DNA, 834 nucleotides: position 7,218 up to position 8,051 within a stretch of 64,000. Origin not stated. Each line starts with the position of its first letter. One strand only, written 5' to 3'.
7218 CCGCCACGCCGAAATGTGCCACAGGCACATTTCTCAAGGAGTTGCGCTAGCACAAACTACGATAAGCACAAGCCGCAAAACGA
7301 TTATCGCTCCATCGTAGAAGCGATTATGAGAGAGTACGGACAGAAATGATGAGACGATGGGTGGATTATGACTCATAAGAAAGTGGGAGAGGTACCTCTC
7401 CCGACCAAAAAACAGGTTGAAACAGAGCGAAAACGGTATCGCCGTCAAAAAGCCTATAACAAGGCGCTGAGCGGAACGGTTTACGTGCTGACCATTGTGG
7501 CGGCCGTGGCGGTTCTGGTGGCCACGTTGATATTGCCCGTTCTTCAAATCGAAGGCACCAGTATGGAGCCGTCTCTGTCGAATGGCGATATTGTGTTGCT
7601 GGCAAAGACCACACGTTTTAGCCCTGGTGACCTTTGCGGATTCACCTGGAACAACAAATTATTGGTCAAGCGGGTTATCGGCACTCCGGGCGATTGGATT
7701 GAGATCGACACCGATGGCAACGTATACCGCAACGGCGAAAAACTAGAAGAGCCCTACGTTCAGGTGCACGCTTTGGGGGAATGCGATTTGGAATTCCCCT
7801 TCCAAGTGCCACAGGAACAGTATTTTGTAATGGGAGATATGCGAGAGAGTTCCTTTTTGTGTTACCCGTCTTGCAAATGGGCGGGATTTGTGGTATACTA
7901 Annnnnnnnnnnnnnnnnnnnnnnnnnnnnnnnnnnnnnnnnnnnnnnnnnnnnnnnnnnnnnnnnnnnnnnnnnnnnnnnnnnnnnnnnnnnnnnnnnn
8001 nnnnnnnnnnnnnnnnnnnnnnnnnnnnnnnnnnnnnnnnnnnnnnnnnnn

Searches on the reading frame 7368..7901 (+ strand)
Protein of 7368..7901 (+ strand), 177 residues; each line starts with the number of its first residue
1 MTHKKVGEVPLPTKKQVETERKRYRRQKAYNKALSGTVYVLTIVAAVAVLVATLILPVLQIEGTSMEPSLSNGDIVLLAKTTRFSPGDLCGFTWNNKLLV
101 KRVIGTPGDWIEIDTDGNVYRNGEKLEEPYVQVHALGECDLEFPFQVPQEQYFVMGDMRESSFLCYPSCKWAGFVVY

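Call 67: search_protein_families(library=pfam, proteins=[window:7368-7901:+], max_evalue=0.1)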
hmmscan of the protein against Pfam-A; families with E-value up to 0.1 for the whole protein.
window:7368-7901:+ (177 aa): 3 families
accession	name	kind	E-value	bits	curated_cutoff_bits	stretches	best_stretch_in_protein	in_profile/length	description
PF10502.14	Peptidase_S26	-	5.5e-25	88.7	22.9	1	38-163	5-146/168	Signal peptidase, peptidase S26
PF00717.28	Peptidase_S24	-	2.8e-09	37.1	23.3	1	58-116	37-94/116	Peptidase S24-like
PF18935.5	DUF5683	-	0.037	14.5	26.7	1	13-47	76-110/151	Family of unknown function (DUF5683)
